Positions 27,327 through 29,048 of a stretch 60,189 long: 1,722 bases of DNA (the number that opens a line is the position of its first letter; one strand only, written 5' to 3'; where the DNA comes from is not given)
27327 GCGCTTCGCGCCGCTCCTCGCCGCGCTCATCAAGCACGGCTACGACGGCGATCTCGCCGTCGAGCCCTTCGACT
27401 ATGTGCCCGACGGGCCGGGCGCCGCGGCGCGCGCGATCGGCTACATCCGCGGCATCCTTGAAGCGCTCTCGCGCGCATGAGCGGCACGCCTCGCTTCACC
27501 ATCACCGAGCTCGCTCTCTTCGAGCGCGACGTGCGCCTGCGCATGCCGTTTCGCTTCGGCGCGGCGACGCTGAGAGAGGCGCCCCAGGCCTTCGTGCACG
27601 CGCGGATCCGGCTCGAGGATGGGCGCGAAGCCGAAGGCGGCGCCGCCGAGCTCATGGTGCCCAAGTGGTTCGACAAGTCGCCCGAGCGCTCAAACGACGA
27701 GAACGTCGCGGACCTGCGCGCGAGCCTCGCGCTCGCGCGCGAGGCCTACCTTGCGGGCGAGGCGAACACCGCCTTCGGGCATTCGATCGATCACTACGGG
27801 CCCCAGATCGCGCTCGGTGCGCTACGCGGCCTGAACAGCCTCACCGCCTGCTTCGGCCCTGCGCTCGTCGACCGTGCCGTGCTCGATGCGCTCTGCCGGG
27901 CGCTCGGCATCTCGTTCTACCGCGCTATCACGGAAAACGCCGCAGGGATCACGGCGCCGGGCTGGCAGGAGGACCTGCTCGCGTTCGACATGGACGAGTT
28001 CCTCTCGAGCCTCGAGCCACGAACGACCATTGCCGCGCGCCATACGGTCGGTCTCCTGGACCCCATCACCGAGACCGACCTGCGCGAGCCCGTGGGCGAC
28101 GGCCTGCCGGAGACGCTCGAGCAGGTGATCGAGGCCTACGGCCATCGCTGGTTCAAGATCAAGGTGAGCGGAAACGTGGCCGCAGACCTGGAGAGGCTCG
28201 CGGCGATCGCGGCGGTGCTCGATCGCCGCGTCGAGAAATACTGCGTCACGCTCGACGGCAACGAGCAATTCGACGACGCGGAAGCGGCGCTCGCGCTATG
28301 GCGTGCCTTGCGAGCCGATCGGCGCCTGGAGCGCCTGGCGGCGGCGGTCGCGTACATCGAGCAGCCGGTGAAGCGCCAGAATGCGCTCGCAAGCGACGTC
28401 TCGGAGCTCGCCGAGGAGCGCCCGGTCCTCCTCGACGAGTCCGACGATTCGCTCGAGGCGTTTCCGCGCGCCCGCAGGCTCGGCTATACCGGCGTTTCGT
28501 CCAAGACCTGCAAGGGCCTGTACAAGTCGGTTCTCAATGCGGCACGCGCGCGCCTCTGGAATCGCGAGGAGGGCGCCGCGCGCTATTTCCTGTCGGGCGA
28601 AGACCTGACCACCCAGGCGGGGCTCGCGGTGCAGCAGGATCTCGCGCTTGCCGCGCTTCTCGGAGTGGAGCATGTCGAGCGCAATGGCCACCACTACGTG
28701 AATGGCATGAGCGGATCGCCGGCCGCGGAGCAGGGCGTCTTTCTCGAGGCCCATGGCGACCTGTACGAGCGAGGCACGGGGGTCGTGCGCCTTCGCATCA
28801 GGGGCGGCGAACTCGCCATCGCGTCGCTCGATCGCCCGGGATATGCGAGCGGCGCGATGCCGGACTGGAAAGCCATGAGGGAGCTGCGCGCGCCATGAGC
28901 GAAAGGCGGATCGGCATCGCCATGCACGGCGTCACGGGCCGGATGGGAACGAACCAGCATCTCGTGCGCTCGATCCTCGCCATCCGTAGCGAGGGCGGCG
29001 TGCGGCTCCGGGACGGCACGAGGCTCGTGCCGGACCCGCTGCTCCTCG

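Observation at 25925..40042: TetR-gated 14-gene locus joining a sugar-type module to a CoA-thioester module and a TRAP importer: candidate uncharacterised catabolic pathway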

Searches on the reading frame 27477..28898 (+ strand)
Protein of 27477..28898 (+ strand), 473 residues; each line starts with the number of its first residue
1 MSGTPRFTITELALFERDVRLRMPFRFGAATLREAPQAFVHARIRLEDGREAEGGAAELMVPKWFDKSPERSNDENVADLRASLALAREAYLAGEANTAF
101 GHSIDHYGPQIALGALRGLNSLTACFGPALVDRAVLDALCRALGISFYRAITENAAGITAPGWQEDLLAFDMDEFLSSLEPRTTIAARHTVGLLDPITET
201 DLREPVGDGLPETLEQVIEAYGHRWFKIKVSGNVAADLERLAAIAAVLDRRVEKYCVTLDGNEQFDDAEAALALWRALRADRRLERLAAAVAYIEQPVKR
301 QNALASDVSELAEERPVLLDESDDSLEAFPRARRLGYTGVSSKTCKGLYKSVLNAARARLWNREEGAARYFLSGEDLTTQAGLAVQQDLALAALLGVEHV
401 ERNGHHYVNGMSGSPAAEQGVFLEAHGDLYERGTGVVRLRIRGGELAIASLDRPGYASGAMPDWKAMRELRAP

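Call 5: search_protein_families(library=pfam, proteins=[window:27477-28898:+], max_evalue=0.01)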
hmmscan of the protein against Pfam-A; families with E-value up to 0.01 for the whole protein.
window:27477-28898:+ (473 aa): 1 family
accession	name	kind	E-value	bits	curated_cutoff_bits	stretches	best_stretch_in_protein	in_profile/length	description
PF13378.12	MR_MLE_C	-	1.3e-11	45.1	29.4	1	212-336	4-118/219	Enolase C-terminal domain-like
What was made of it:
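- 27477..28898 (+): g3 ENO, new long subgroup of the enolase superfamily with an MLE-type catalytic set. MR_MLE_C 1e-11 only (call 5).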

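Call 7: search_protein_families(library=ncbifam, proteins=[window:27477-28898:+], max_evalue=0.00001)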
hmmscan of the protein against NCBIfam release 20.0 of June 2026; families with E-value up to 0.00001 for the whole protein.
window:27477-28898:+ (473 aa): 1 family
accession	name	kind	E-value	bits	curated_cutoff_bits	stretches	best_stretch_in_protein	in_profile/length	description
TIGR02534.1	mucon_cyclo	subfamily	8.4e-08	31.6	334.95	1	213-322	148-246/368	muconate/chloromuconate family cycloisomerase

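Call 11: search_solved_structures(query=window:27477-28898:+, max_evalue=0.01)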
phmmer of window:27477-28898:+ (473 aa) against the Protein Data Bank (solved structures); distinct sequences matched with E-value up to 0.01: 1.
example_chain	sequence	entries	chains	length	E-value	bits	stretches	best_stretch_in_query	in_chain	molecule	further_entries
4m0x_A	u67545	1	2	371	0.00058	22.2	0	8-96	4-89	Chloromuconate cycloisomerase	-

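Call 13: find_homologous_proteins(query=window:27477-28898:+, max_evalue=0.00001)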
Query window:27477-28898:+ (473 aa): 7788 proteins with E <= 0.00001 among 8000 candidates; the best 120 are listed.
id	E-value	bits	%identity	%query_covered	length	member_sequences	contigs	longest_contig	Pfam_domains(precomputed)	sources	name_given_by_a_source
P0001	0.0e+0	1043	100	100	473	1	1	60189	PF13378.13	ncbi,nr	ncbi:MAG: mandelate racemase [Betaproteobacteria bacterium]|nr:mandelate racemase [Betaproteobacteri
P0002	5.1e-233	792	73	99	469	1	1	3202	PF13378.13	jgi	jgi:L-alanine-DL-glutamate epimerase-like enolase superfamily enzyme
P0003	6.5e-229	779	74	98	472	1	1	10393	PF13378.13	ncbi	-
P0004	9.3e-227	771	74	99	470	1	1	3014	PF13378.13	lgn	-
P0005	2.2e-226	770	72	99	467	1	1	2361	PF13378.13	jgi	jgi:L-alanine-DL-glutamate epimerase-like enolase superfamily enzyme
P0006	3.1e-226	770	74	99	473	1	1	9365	PF13378.13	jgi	jgi:hypothetical protein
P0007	3.0e-225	767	72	99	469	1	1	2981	PF13378.13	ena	-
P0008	1.3e-224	764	72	98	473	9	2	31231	PF13378.13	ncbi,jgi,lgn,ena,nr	ncbi:MAG TPA: enolase C-terminal domain-like protein [Burkholderiales bacterium]|nr:enolase C-termin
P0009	1.7e-224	764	73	98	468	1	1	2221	PF13378.13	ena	-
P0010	1.8e-224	764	72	98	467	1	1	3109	PF13378.13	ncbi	-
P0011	3.5e-224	763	73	99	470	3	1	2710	PF13378.13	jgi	jgi:hypothetical protein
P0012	2.0e-223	761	72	98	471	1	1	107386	PF13378.13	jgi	jgi:hypothetical protein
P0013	2.5e-223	760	72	98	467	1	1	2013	PF13378.13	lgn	-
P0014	2.5e-223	760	71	98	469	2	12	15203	PF13378.13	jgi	jgi:hypothetical protein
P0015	4.5e-223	759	72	98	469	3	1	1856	PF13378.13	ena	-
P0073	5.3e-218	743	71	98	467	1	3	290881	PF13378.13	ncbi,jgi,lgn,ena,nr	ncbi:MAG TPA: enolase C-terminal domain-like protein [Burkholderiales bacterium]|nr:enolase C-termin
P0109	1.6e-216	738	69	98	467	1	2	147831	PF13378.13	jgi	jgi:hypothetical protein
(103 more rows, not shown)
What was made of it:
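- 27477..28898 (+): There are 7788 homologues at E<=1e-5 among the 8000 candidates scored (call 13).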

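Call 14: find_encoding_contigs(protein=P0073, flank=10000, max_places=3)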
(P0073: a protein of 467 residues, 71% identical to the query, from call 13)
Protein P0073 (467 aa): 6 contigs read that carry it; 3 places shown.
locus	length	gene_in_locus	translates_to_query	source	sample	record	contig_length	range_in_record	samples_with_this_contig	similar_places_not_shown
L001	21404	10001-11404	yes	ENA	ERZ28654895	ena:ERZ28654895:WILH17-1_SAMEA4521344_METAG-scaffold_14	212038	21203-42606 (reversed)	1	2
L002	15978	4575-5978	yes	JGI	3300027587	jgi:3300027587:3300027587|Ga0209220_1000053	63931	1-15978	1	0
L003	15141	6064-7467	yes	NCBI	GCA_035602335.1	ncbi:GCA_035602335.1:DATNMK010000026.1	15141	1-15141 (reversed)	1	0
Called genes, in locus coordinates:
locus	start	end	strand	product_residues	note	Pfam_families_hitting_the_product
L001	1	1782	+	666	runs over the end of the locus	PF00456:Transketolase_N, PF13292:DXP_synthase_N, PF00676:E1_dh (weak), PF02779:Transket_pyr, PF02780:Transketolase_C, PF22613:Transketolase_C_1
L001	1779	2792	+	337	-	PF00044:Gp_dh_N, PF02800:Gp_dh_C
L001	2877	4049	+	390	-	PF00162:PGK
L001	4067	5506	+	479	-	PF00224:PK, PF02887:PK_C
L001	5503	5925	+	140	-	PF12973:Cupin_7, PF07883:Cupin_2 (faint)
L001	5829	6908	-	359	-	PF01717:Meth_synt_2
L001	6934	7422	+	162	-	PF00440:TetR_N, PF13378:MR_MLE_C (weak)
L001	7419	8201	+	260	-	PF00528:BPD_transp_1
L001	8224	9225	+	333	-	PF13379:NMT1_2 (weak), PF09084:NMT1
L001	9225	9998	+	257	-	PF00005:ABC_tran, PF13401:AAA_22 (faint)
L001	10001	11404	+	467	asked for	PF13378:MR_MLE_C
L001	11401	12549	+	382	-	PF01408:GFO_IDH_MocA, PF02894:GFO_IDH_MocA_C, PF22725:GFO_IDH_MocA_C3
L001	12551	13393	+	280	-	PF02668:TauD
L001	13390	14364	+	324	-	PF03480:DctP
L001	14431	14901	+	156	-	PF04290:DctQ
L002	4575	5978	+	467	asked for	PF13378:MR_MLE_C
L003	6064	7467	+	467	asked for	PF13378:MR_MLE_C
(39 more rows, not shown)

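Call 15: find_encoding_contigs(protein=P0109, flank=10000, max_places=2)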
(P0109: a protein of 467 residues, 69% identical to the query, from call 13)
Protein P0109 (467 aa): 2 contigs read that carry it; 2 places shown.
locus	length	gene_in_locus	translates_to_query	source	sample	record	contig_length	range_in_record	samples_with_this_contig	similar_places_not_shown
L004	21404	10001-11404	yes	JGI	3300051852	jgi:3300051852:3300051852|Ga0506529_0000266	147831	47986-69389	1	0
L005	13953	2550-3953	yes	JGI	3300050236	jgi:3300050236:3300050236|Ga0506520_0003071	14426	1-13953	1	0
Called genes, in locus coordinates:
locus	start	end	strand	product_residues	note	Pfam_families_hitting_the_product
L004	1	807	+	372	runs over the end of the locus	PF02746:MR_MLE_N, PF13378:MR_MLE_C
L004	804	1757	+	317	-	PF03401:TctC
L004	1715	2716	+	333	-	PF03401:TctC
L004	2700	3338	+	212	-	PF00440:TetR_N, PF17938:TetR_C_29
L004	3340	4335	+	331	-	PF03401:TctC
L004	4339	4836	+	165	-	PF07331:TctB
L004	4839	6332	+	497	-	PF01970:TctA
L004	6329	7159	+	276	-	PF01261:AP_endonuc_2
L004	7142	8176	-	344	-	PF01717:Meth_synt_2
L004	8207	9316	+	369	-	PF02746:MR_MLE_N, PF13378:MR_MLE_C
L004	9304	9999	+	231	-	PF00005:ABC_tran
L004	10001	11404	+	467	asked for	PF13378:MR_MLE_C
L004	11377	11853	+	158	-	PF00903:Glyoxalase, PF13669:Glyoxalase_4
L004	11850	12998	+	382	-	PF01408:GFO_IDH_MocA, PF02894:GFO_IDH_MocA_C, PF22725:GFO_IDH_MocA_C3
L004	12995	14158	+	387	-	PF06187:DUF993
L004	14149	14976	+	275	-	PF02668:TauD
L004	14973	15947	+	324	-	PF03480:DctP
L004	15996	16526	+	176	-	PF04290:DctQ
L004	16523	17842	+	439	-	PF06808:DctM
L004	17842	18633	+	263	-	PF01261:AP_endonuc_2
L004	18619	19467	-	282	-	PF02668:TauD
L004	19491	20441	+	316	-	PF03401:TctC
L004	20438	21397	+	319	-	PF03401:TctC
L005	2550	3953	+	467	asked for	PF13378:MR_MLE_C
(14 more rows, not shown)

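Call 18: find_related_loci(query=A1, collection=genome_contigs, flank=10000)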
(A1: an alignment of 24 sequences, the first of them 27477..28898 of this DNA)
Query A1 (473 aa) in genome_contigs; peptide patterns used: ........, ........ (x = any residue, [..] = any of these).
599 stretches matched a pattern (row limit reached: there are more); 582 encode a relative of the query (tblastn E <= 1e-3); the best 80 are kept; 80 distinct loci.
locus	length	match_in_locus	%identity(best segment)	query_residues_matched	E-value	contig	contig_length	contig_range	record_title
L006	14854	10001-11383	71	6-468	0e+0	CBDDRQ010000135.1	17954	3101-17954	uncultured bacterium isolate s10_2 genome assembly, contig: k141_277770, whole genome shotgun sequence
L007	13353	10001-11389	68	6-470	0e+0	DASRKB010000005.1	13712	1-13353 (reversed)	MAG TPA_asm: Burkholderiales bacterium isolate SMAG_U10151 k141_133934, whole genome shotgun sequence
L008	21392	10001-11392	72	6-471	0e+0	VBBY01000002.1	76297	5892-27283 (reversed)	MAG: Betaproteobacteria bacterium isolate BP_3 14_0927_02_20cm_scaffold_45, whole genome shotgun sequence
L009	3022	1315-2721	65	3-470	0e+0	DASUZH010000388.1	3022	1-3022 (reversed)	MAG TPA_asm: Burkholderiales bacterium isolate SMAG_U1917 k141_660887, whole genome shotgun sequence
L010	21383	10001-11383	64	4-471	0e+0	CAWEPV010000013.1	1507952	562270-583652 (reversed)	MAG: uncultured beta proteobacterium isolate MFD02923.bin.1.139 genome assembly, contig: contig_9016, whole genome shotg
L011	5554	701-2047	63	6-470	0e+0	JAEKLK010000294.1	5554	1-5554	MAG: Betaproteobacteria bacterium isolate UL_67_12 UL_S35_scaffold_2220, whole genome shotgun sequence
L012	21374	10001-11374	65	5-468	0e+0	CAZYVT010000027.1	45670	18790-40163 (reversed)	MAG TPA_asm: uncultured Enterobacteriaceae bacterium isolate SRP119689_co1_1 genome assembly, contig: NODE_911_length_45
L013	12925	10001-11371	64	6-473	0e+0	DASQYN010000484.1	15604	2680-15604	MAG TPA_asm: Burkholderiales bacterium isolate SMAG_U11066 k141_128773, whole genome shotgun sequence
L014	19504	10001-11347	64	6-470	0e+0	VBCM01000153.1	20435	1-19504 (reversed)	MAG: Betaproteobacteria bacterium isolate BP_17 14_0903_12_30cm_scaffold_2814, whole genome shotgun sequence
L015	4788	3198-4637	60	2-470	0e+0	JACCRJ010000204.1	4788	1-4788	MAG: Lautropia sp. isolate MGR_bin19 SD2897-2912_k127_583387, whole genome shotgun sequence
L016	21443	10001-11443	60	1-470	0e+0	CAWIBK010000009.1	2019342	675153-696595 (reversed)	MAG: uncultured beta proteobacterium isolate MFD01275.bin.2.5 genome assembly, contig: contig_9809, whole genome shotgun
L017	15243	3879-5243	67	6-471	0e+0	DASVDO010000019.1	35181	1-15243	MAG TPA_asm: Burkholderiales bacterium isolate SMAG_U2035 k141_794615, whole genome shotgun sequence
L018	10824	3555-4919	65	6-471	0e+0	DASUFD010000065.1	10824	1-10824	MAG TPA_asm: Burkholderiales bacterium isolate SMAG_U1370 k141_284671, whole genome shotgun sequence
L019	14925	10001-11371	61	3-470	0e+0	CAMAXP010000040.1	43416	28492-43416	MAG: Bordetella parapertussis isolate MH-08apr19-17 genome assembly, contig: MH-08apr19-C1930, whole genome shotgun sequ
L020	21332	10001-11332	65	5-466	0e+0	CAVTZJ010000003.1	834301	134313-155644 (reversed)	MAG: uncultured proteobacterium isolate MFD04428.bin.1.4 genome assembly, contig: contig_29449, whole genome shotgun seq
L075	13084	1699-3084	59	5-470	1e-169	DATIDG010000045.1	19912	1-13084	MAG TPA_asm: Burkholderiales bacterium isolate SMAG_U16337 k141_1078516, whole genome shotgun sequence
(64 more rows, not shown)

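Call 49: predict_structure(alignment_id=A1)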
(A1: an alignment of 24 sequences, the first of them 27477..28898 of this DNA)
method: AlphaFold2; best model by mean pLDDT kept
length: 473 residues; sequences in the alignment: 24
mean_pLDDT: 78.4   pTM: 0.84
mean pLDDT of the five models: 78.4, 75.6, 70.4, 66.0, 54.4
residues with pLDDT >= 90: 92; 70-90: 268; 50-70: 94; < 50: 19
segments of 3 or more residues with pLDDT < 50: 26-31, 404-409
pLDDT, mean of each block of 10 residues (from residue 1): 76 86 46 72 94 89 59 80 88 77 60 80 81 91 93 81 55 84 76 60 66 75 76 86 88 85 87 95 95 87 87 88 61 85 68 80 76 63 82 81 50 78 90 74 83 89 87 63
secondary structure, 60 per line:
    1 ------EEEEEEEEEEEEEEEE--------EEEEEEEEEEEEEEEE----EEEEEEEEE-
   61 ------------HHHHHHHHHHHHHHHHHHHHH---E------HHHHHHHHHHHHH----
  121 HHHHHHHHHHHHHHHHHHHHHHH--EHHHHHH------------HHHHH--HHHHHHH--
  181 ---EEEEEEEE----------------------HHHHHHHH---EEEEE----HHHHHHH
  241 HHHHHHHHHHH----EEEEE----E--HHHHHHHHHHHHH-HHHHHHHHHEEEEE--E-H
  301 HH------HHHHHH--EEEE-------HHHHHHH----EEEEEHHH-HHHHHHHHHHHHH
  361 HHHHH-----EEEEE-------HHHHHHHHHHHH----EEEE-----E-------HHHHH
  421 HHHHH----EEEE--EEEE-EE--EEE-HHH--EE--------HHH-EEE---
elements in order: E7-22 E31-46 E51-59 H73-93 H104-116 H121-143 H147-152 H165-169 H172-178 E184-191 H214-221 E225-229 H234-251 E256-260 H268-280 H282-290 E291-295 H309-314 E317-320 H328-334 E339-343 H348-365 E371-375 H383-394 E399-402 H416-425 E430-433 E436-439 E445-447 E468-470
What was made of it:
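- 27477..28898 (+): AF2 pLDDT 78 (call 49).
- On Enolase superfamily: The model has pLDDT 78 (call 49).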
